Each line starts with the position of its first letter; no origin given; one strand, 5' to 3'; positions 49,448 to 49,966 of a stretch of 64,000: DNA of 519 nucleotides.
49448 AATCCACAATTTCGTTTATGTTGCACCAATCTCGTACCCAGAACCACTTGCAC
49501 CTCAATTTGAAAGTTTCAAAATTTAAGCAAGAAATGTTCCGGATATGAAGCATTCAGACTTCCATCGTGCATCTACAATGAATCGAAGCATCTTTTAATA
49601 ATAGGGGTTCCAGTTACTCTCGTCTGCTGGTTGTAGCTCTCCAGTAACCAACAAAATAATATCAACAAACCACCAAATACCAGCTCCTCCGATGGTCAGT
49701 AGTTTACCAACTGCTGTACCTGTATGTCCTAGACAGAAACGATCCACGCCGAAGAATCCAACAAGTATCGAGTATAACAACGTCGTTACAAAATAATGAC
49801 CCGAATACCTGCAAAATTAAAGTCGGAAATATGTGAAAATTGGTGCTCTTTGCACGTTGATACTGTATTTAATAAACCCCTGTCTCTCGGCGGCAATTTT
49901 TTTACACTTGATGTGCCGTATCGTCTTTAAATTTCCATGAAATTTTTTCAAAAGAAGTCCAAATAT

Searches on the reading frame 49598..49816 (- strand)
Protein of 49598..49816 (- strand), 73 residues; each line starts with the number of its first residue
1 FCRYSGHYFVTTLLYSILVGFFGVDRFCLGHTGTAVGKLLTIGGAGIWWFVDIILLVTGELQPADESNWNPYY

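Call 58: find_homologous_proteins(query=window:49598-49816:-, max_evalue=1e-15)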
Query seq(73 aa) (73 aa): 87 proteins with E <= 1e-15 among 92 candidates.
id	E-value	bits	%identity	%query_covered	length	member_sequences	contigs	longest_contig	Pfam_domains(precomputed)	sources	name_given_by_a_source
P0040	3.3e-37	144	92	97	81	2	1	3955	PF05154.22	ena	-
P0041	7.4e-35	136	94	88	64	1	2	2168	PF05154.22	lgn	-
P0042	3.2e-34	134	81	100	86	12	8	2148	PF05154.22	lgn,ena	-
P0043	5.1e-34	134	82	99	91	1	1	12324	PF05154.22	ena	-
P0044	6.7e-34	133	83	97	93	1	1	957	PF05154.22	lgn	-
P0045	8.5e-34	133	83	97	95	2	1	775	PF05154.22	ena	-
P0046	8.7e-34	133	81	96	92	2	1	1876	PF05154.22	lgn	-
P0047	1.0e-33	133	83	97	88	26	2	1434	PF05154.22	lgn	-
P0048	2.3e-33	132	82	97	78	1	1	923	PF05154.22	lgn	-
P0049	2.7e-33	131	79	100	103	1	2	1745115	PF05154.22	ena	-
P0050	3.7e-33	131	81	100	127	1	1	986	PF05154.22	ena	-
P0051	3.9e-33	131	78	99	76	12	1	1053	PF05154.22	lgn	-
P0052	8.1e-33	130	92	88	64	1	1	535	PF05154.22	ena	-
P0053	1.5e-32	129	81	96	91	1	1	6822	PF05154.22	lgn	-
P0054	2.1e-32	129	75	100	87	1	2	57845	PF05154.22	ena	-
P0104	4.0e-29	118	91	77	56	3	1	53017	PF05154.22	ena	-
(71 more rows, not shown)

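Call 59: find_encoding_contigs(protein=P0104, flank=10000, max_places=3)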
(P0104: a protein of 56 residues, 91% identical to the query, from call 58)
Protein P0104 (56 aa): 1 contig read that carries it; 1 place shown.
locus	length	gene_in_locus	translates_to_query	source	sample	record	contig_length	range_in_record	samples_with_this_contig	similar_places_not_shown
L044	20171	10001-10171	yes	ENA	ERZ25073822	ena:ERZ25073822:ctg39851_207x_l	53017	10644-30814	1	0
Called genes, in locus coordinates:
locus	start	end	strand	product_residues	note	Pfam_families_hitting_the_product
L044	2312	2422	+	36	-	-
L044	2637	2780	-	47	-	-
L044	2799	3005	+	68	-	-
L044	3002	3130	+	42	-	-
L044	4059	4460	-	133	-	-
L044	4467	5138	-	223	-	-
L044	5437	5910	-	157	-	-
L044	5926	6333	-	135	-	-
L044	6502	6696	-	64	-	-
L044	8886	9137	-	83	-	-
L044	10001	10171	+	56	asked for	PF05154:TM2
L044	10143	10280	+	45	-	-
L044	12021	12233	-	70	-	-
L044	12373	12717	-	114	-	-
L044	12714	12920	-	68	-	-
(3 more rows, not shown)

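Call 60: find_encoding_contigs(protein=P0040, flank=10000, max_places=3)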
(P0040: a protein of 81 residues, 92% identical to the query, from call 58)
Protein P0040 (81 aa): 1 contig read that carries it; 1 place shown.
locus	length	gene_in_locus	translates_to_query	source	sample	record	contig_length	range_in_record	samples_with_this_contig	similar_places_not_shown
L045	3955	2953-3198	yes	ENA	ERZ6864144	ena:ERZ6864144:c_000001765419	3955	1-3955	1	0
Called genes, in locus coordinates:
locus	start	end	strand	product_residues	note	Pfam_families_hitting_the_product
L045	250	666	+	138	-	-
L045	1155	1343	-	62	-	-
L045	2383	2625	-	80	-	-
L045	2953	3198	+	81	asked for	PF05154:TM2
